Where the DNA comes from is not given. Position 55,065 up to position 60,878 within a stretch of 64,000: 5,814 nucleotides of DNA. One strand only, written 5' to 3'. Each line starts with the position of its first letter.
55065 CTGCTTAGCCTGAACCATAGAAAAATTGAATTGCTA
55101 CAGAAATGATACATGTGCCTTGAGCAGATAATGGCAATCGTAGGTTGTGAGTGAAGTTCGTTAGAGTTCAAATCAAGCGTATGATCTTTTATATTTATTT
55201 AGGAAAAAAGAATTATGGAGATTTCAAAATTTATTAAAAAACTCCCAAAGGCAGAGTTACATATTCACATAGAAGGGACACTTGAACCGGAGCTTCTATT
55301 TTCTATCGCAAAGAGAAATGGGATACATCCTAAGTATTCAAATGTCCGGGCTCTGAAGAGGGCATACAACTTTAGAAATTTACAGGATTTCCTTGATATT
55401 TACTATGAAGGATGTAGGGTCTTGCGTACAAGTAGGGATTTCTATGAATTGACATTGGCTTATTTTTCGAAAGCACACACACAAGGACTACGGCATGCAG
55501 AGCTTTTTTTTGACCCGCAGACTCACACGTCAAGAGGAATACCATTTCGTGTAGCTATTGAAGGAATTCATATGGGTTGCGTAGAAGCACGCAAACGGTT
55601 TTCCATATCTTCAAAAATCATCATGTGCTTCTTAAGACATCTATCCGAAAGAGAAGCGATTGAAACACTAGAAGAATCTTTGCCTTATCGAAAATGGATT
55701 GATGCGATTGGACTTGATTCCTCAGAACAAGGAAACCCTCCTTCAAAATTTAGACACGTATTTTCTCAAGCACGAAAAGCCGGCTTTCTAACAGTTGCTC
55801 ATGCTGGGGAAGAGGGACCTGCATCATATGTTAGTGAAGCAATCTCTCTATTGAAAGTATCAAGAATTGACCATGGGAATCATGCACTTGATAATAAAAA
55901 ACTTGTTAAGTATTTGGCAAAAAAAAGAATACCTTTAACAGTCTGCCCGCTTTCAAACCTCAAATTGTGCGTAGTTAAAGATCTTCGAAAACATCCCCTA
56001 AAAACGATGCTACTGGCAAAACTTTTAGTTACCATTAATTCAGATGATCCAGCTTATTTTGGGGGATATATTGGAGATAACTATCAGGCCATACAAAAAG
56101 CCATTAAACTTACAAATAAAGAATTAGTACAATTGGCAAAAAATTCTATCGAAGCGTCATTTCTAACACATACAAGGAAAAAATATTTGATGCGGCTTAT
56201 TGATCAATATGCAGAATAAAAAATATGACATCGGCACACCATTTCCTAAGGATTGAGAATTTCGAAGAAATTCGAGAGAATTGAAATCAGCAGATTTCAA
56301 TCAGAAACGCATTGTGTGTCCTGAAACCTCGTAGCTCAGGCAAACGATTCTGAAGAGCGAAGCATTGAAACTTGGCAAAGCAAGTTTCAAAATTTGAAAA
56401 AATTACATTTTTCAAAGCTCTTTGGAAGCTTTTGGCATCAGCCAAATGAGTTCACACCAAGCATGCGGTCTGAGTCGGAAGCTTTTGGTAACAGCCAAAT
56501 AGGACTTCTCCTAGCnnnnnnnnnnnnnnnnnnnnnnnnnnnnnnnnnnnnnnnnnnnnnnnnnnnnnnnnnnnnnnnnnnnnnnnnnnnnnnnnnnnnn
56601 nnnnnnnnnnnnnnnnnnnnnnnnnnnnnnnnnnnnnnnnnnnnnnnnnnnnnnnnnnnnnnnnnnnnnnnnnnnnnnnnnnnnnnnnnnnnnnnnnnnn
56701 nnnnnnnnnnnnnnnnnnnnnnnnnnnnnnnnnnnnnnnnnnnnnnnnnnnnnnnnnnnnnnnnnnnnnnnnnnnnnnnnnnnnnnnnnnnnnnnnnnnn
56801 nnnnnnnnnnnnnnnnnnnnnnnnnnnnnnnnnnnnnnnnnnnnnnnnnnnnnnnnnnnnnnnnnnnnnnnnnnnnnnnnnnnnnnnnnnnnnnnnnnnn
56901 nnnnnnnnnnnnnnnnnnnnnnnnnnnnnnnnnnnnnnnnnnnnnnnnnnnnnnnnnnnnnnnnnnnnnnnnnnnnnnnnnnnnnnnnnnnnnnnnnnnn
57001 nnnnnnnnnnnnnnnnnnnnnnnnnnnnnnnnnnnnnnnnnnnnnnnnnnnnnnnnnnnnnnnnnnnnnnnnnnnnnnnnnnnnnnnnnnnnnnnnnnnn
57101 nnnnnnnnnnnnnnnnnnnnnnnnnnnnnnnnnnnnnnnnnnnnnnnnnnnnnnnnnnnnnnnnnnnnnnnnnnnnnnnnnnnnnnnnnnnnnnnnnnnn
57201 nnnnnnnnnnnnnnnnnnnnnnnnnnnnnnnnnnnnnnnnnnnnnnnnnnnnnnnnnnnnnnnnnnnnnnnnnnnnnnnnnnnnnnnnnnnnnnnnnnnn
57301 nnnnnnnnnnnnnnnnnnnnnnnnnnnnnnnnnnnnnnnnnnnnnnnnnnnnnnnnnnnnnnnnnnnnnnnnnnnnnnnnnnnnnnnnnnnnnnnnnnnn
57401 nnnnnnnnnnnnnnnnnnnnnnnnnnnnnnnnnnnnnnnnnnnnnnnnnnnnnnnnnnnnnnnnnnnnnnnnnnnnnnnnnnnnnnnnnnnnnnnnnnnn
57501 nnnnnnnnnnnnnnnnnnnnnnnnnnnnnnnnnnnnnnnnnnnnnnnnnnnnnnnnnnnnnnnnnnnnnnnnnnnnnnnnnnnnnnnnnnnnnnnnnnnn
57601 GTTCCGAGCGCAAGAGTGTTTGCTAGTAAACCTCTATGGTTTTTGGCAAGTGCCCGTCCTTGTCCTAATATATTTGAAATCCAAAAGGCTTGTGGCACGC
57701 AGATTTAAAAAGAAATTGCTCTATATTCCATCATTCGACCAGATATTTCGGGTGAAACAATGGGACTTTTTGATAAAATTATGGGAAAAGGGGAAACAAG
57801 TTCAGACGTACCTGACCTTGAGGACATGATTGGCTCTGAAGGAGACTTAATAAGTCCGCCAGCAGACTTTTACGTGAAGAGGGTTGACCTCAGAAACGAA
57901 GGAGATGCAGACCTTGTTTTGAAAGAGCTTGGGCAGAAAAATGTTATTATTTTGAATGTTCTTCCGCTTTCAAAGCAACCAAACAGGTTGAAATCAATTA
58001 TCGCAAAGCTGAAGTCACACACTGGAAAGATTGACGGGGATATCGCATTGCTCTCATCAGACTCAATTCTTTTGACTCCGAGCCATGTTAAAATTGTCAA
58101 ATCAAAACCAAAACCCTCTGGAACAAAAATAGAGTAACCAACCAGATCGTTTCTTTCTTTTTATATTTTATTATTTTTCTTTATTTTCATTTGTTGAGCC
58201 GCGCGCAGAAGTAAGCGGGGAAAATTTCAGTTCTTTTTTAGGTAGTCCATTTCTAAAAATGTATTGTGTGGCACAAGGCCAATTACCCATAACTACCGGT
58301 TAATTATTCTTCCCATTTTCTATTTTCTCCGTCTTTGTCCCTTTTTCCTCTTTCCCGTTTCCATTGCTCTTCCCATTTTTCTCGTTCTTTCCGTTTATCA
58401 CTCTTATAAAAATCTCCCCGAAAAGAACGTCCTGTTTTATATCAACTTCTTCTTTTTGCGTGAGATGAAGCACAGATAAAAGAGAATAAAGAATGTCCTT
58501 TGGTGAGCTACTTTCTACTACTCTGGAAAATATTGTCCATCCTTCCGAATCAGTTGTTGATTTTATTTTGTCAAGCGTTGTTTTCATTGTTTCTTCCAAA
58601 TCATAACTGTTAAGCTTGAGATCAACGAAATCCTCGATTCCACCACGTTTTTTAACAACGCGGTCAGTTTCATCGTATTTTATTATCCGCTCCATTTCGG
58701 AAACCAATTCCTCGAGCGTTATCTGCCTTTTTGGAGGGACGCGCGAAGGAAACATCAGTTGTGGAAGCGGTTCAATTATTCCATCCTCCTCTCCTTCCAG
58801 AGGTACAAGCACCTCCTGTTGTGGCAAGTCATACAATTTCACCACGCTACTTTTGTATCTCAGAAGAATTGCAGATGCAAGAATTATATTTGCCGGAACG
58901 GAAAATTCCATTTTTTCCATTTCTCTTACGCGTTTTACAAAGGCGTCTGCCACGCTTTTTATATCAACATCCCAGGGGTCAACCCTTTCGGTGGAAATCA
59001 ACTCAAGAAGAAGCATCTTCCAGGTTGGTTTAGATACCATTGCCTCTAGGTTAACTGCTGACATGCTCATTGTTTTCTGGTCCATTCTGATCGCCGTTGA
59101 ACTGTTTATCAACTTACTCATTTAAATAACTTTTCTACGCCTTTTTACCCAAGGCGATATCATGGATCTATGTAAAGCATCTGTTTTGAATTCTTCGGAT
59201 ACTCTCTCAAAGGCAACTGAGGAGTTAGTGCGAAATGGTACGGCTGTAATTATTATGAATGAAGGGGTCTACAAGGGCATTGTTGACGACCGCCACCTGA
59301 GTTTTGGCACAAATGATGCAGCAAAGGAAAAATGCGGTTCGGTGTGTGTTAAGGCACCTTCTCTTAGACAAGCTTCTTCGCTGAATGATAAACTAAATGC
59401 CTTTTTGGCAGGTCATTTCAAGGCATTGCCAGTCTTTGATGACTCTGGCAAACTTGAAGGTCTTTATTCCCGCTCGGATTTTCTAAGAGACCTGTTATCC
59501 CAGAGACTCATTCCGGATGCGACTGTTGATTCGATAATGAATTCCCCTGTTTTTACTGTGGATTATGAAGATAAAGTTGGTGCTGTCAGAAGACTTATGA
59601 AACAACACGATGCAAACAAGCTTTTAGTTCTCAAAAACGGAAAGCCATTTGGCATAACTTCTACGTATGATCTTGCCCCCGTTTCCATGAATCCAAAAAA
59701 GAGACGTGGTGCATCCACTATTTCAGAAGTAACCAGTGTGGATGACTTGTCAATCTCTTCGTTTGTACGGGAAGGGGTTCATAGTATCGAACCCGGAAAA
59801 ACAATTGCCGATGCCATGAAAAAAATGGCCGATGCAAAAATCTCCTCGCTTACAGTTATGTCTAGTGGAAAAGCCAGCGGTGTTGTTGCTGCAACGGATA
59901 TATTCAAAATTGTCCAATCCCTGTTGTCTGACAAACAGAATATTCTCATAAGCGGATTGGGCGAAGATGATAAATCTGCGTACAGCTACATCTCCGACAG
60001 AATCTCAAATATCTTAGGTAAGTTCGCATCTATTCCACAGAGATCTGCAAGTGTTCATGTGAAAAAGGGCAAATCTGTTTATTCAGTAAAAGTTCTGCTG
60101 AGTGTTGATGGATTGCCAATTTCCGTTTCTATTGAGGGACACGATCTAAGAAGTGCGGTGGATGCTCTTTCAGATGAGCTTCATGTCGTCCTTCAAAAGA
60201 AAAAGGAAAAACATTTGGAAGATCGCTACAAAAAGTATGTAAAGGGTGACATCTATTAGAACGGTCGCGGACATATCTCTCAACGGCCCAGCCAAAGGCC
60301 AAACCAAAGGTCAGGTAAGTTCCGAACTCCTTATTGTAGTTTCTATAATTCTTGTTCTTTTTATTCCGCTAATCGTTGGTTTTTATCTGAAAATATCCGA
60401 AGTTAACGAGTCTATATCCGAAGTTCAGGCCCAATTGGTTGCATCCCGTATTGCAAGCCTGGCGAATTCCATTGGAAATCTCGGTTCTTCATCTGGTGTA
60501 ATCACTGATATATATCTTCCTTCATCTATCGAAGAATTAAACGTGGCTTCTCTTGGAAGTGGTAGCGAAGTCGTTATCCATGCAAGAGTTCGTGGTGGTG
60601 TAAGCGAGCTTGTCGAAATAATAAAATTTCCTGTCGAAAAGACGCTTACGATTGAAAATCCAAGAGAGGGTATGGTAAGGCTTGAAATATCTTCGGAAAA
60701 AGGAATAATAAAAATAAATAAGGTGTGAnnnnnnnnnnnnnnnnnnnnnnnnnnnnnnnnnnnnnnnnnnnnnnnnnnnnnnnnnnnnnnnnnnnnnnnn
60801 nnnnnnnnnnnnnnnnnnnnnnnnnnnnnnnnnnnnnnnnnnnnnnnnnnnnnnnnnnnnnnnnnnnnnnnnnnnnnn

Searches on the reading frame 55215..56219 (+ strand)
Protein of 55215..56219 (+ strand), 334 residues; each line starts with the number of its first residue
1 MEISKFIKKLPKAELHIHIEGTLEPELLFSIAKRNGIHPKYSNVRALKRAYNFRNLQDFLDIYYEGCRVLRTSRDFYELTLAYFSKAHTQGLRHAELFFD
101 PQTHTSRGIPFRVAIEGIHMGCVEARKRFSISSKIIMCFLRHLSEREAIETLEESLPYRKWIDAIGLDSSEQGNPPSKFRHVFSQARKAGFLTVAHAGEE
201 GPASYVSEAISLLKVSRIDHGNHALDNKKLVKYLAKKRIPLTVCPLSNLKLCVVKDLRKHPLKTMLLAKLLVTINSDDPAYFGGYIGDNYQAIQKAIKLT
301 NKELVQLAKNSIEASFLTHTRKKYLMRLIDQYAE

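Call 10: search_protein_families(library=pfam, proteins=[window:55215-56219:+], max_evalue=0.01)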
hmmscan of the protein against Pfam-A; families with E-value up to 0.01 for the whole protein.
window:55215-56219:+ (334 aa): 3 families
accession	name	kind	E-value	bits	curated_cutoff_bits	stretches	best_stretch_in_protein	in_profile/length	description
PF00962.28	A_deaminase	-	9e-91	304.8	27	1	11-331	1-329/330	Adenosine deaminase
PF19326.5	AMP_deaminase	-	1.5e-08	33.9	27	1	191-324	452-584/630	AMP deaminase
PF23363.1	DUF7089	-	2.6e-05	24.2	27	1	264-324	111-171/258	Family of unknown function (DUF7089)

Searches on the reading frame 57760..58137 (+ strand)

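Call 10: search_protein_families(library=pfam, proteins=[window:57760-58137:+], max_evalue=0.01)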
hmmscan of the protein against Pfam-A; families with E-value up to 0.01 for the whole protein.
window:57760-58137:+ (125 aa): 1 family
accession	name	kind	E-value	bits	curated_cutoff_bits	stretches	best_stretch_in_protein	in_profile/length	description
PF04472.17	SepF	-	3.1e-08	34.2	27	1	40-112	2-72/72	Cell division protein SepF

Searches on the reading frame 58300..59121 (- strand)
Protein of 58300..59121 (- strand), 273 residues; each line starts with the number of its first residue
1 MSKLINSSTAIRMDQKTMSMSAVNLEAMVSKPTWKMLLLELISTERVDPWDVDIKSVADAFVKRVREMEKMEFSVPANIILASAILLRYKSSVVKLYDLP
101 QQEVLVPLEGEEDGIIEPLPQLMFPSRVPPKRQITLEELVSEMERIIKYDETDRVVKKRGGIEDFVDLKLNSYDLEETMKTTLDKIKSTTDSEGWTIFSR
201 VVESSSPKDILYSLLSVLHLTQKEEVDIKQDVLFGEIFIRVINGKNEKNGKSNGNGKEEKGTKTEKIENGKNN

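Call 10: search_protein_families(library=pfam, proteins=[window:58300-59121:-], max_evalue=0.01)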
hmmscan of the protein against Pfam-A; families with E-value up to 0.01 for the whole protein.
window:58300-59121:- (273 aa): 1 family
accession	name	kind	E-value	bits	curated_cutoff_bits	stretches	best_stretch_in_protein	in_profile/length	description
PF02616.19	SMC_ScpA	-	7.2e-11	43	24.6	1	41-120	1-83/232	Segregation and condensation protein ScpA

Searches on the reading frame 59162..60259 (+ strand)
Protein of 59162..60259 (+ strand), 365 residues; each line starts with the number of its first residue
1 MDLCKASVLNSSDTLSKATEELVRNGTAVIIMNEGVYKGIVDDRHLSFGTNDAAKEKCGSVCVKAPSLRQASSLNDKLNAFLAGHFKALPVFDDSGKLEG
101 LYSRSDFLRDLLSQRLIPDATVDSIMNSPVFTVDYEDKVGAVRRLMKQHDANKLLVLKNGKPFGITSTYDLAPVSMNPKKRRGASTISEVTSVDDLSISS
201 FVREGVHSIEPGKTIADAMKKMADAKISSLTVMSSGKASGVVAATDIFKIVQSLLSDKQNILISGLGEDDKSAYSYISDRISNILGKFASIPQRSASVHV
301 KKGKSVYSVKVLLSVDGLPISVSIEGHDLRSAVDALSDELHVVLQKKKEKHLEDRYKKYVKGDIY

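Call 10: search_protein_families(library=pfam, proteins=[window:59162-60259:+], max_evalue=0.01)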
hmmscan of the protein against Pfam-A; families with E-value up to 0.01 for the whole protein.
window:59162-60259:+ (365 aa): 3 families
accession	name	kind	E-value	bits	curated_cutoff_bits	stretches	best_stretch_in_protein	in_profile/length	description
PF00571.33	CBS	-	2.9e-24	85.6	24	3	122-171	1-51/57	CBS domain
PF02482.25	Ribosomal_S30AE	-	0.00015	22.9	23.7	1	275-351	16-87/88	Sigma 54 modulation protein / S30EA ribosomal protein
PF00381.24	PTS-HPr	-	0.0043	17.5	23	0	301-338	35-77/81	PTS HPr component phosphorylation site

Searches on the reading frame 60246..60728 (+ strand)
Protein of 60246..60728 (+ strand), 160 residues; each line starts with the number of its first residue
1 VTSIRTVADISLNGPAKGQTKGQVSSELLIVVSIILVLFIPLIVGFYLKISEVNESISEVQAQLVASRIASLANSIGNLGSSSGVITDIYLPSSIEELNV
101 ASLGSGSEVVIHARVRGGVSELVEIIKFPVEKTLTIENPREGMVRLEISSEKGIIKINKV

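Call 6: search_protein_families(library=pfam, proteins=[window:60246-60728:+], max_evalue=1)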
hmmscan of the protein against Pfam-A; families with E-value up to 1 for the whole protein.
window:60246-60728:+ (160 aa): 0 families

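Call 19: search_protein_families(library=ncbifam, proteins=[window:60246-60728:+], max_evalue=1)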
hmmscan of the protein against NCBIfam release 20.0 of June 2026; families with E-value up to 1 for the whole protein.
window:60246-60728:+ (160 aa): 2 families
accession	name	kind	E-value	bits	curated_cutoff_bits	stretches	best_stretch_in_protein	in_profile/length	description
NF050013.1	HpsJ_like_A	equivalog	0.11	12.1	140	1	25-76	76-127/217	HpsJ-like protein, cyanoexosortase A-associated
NF002402.0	PRK01470.1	equivalog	0.13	11.8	71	1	24-39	4-19/53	twin arginine translocase protein A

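Call 97: find_homologous_proteins(query=window:60246-60728:+, max_evalue=0.001)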
Query window:60246-60728:+ (160 aa): 6 proteins with E <= 0.001 among 97 candidates.
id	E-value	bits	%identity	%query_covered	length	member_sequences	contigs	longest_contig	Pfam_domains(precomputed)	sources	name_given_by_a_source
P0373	8.3e-72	258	86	100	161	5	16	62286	-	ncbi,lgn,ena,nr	ncbi:TPA: hypothetical protein HA238_01055 [Candidatus Micrarchaeota archaeon]|nr:hypothetical prote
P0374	6.8e-28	116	45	88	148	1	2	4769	-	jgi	jgi:type II secretory pathway pseudopilin PulG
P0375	1.6e-26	111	48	81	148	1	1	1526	-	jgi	jgi:hypothetical protein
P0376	6.1e-26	109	44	84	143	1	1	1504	-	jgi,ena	-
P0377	1.6e-25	108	43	83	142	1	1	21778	-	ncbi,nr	ncbi:hypothetical protein JXB01_01740 [Candidatus Micrarchaeota archaeon]|nr:hypothetical protein [C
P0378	3.3e-24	104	42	81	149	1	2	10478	-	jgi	jgi:hypothetical protein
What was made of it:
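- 60246..60728 (+): g6, 160 aa, a stand-alone paralog of G3 with site ..TKG|QVSSELL. It is a candidate additional or major subunit. It overlaps the upstream CBS-domain gene by 14 nt. One homolog is labelled 'pseudopilin PulG' by IMG (call 97).
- A g6 relative is auto-annotated as PulG (call 97).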

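Call 101: find_encoding_contigs(protein=P0377, flank=10000, max_places=2)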
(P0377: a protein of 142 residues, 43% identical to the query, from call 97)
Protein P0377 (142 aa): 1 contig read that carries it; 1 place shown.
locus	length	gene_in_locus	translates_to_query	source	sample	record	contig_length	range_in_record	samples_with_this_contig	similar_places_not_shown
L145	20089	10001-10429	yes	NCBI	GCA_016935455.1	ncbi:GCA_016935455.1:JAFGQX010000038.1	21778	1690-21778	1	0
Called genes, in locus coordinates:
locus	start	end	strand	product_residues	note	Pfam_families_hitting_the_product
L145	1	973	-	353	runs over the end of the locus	PF00514:Arm (faint), PF02985:HEAT (faint), PF13646:HEAT_2, PF03130:HEAT_PBS (faint), PF13513:HEAT_EZ (faint), PF13646:HEAT_2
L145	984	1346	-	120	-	-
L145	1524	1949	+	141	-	PF00164:Ribosom_S12_S23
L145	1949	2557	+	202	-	PF00177:Ribosomal_S7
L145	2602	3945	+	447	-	PF13598:DUF4139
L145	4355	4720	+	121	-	PF04472:SepF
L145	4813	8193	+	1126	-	-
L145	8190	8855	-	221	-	PF02616:SMC_ScpA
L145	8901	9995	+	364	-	PF00571:CBS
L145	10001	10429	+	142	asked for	-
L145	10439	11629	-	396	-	PF07969:Amidohydro_3 (faint), PF01979:Amidohydro_1, PF12890:DHOase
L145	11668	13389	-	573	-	PF00515:TPR_1, PF13371:TPR_9, PF13432:TPR_16, PF13414:TPR_11, PF00515:TPR_1, PF07719:TPR_2, PF13414:TPR_11, PF00515:TPR_1, +22 more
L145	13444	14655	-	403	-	PF03952:Enolase_N, PF00113:Enolase_C, PF13378:MR_MLE_C, PF07476:MAAL_C (weak)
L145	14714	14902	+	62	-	PF02597:ThiS (weak)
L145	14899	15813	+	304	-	PF22082:TtuA_LIM_N, PF03054:tRNA_Me_trans (weak), PF01171:ATP_bind_3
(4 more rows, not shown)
